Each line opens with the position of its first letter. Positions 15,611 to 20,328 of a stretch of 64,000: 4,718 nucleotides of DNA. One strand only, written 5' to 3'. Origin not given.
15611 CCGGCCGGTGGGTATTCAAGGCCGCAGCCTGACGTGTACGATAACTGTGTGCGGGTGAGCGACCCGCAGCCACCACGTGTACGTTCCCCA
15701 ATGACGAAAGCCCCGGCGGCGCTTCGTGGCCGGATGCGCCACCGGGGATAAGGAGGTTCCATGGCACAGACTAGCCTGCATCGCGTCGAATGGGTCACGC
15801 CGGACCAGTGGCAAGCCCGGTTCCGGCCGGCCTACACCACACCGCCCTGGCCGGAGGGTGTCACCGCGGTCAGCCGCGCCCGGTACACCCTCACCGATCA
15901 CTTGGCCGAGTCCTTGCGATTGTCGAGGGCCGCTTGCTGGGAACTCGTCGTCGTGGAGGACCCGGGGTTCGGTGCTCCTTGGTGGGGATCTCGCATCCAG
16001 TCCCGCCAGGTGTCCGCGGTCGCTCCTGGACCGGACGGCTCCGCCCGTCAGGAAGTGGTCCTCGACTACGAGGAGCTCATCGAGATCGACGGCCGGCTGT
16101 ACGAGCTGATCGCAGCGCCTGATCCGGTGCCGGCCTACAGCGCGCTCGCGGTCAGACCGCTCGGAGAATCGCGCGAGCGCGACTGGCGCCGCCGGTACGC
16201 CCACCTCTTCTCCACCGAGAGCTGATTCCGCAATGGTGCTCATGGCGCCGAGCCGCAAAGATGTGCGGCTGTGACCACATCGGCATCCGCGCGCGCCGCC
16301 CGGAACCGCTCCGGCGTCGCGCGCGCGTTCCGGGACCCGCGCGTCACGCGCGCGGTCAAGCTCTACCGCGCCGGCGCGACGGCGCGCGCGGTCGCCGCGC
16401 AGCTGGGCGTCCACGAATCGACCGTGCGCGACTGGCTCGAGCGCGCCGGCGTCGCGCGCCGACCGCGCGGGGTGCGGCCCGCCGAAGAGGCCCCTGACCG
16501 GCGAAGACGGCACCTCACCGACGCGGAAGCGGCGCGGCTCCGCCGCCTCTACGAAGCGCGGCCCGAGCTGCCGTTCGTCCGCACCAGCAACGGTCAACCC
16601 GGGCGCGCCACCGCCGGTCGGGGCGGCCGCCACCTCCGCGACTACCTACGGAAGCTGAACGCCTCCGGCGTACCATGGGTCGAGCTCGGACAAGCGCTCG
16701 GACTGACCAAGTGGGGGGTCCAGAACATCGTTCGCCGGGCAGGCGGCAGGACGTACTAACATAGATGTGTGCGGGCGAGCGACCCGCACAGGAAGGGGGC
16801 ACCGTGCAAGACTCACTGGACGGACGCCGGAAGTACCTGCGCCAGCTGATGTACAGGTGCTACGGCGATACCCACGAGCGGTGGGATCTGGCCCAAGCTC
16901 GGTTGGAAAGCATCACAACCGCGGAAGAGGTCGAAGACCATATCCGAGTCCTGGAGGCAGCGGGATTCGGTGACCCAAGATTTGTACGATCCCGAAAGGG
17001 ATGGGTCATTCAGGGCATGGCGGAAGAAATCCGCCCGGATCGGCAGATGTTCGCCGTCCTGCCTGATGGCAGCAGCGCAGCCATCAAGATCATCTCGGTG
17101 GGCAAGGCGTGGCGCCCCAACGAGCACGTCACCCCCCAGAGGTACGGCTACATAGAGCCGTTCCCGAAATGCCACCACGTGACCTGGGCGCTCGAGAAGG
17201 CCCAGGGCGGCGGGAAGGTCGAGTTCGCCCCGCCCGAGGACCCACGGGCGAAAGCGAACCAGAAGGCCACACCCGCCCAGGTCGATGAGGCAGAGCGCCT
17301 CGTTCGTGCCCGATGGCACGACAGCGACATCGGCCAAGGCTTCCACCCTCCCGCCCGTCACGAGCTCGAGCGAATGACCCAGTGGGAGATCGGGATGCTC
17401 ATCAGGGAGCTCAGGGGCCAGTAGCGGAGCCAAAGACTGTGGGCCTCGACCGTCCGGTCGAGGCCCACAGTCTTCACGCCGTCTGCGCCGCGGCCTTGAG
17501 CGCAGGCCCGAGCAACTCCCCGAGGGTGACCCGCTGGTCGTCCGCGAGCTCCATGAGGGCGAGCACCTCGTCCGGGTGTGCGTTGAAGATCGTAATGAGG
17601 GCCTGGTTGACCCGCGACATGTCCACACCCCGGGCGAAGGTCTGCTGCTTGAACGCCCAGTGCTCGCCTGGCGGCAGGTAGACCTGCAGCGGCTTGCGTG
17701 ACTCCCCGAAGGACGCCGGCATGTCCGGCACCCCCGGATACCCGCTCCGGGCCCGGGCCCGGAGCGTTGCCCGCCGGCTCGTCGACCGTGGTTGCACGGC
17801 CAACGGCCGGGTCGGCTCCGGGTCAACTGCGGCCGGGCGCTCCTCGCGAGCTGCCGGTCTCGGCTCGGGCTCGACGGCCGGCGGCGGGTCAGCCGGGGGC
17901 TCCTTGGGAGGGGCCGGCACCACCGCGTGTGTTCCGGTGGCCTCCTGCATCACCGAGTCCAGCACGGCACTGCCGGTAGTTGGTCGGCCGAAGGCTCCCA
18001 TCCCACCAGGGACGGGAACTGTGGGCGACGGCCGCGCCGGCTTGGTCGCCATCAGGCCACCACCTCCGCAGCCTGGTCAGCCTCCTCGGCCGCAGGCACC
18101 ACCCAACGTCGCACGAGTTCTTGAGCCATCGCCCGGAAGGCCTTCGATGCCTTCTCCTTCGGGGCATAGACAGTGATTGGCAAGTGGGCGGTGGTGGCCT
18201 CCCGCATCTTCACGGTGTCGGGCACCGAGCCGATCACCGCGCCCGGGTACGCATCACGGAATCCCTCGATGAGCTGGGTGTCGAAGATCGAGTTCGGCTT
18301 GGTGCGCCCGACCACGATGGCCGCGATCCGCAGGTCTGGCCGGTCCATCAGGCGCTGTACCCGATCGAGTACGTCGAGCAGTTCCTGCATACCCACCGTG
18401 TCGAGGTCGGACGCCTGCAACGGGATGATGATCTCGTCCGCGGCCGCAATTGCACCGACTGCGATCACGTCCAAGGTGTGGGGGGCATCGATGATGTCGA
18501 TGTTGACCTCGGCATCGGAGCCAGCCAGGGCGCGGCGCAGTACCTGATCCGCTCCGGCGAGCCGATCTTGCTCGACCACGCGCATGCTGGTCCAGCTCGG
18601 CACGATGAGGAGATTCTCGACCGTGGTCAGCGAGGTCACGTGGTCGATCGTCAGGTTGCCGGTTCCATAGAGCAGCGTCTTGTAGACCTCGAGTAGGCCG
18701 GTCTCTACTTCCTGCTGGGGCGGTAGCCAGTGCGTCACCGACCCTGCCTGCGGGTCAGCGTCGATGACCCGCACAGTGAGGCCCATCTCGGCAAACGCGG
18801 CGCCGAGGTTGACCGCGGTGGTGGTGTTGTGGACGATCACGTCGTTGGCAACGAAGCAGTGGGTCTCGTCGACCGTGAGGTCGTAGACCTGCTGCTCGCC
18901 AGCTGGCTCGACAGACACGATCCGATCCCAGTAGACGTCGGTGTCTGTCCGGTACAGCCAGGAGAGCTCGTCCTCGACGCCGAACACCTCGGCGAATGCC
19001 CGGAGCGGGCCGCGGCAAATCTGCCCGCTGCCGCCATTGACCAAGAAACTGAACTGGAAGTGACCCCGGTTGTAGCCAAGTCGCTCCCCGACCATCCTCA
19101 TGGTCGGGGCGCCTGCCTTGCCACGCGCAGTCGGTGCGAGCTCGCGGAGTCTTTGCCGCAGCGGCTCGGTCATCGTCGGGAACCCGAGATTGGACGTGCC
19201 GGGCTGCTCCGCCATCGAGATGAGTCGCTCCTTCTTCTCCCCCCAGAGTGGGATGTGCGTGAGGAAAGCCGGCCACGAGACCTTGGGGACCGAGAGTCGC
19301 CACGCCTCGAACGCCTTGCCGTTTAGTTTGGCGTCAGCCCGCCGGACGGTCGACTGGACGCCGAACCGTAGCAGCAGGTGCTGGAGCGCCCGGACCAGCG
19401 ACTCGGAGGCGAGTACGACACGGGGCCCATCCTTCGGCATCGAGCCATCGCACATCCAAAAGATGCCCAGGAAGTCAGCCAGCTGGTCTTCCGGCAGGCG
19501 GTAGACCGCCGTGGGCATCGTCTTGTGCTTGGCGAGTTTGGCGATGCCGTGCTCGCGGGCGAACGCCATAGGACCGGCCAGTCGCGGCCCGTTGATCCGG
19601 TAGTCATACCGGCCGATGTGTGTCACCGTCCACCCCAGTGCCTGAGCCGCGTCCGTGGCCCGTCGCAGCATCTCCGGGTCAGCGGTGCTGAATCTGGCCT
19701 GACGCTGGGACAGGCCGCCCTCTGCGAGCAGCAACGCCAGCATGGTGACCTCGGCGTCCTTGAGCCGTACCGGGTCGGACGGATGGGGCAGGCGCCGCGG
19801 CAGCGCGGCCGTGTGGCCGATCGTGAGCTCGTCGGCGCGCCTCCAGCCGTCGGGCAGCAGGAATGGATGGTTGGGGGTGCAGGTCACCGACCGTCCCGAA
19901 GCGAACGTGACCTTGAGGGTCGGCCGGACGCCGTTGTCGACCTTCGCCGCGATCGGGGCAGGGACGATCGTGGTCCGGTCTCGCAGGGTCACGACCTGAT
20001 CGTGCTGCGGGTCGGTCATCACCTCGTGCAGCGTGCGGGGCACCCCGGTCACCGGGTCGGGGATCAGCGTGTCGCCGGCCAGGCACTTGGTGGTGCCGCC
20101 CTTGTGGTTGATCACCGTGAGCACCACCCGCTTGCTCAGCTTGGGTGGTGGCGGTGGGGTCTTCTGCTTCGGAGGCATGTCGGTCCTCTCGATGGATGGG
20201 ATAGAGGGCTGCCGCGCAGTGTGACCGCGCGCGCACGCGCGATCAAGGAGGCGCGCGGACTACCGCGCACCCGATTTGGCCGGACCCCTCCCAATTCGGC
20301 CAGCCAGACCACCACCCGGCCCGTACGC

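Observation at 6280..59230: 28-copy sense-strand stem-loop (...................) between a -10 box and the RBS of unrelated genes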

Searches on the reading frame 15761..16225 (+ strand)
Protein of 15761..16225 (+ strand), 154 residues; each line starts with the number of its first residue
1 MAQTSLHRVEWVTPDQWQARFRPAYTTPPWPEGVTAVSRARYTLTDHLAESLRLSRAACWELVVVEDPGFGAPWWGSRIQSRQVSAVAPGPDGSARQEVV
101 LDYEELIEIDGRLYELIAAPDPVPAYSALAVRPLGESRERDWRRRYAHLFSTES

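Call 85: search_protein_families(library=pfam, proteins=[window:15761-16225:+], max_evalue=0.01)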
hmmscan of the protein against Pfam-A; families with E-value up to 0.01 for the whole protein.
window:15761-16225:+ (154 aa): 0 families

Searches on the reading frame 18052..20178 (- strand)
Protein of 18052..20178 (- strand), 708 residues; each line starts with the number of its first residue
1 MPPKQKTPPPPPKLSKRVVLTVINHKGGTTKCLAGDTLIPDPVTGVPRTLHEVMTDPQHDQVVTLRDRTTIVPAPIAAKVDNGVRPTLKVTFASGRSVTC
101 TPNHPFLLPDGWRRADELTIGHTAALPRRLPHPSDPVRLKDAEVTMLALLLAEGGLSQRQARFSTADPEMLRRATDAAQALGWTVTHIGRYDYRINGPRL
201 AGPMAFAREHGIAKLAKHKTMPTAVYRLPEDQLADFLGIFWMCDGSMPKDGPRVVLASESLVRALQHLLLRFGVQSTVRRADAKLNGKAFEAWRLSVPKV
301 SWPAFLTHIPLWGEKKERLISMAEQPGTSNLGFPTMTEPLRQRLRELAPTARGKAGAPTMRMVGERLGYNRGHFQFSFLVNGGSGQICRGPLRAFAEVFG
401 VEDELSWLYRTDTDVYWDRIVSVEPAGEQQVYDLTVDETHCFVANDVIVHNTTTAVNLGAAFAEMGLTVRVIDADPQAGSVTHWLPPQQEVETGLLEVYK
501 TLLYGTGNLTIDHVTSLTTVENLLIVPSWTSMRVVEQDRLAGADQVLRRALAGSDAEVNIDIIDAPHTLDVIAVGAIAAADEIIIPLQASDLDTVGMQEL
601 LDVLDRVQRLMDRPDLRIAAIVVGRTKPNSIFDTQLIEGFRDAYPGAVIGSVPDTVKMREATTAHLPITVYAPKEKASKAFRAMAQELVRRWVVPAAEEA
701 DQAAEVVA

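Call 9: search_protein_families(library=pfam, proteins=[window:18052-20178:-])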
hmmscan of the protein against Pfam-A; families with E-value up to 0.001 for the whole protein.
window:18052-20178:- (708 aa): 5 families
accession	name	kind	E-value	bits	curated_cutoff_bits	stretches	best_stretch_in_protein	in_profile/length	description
PF13614.12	AAA_31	-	7.6e-21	75.3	27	1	450-611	14-171/177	AAA domain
PF14890.11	Intein_splicing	-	7.9e-20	71.7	35.8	1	67-451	29-155/155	Intein splicing domain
PF14528.11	LAGLIDADG_3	-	1.6e-10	41.5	22.5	1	232-283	2-56/82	LAGLIDADG-like domain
PF01656.29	CbiA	-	3.8e-10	40.2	25.4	1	452-668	13-125/125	CobQ/CobB/MinD/ParA nucleotide binding domain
PF00142.24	Fer4_NifH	-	4.1e-05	23.6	25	0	602-695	160-253/271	4Fe-4S iron sulfur cluster binding proteins, NifH/frxC family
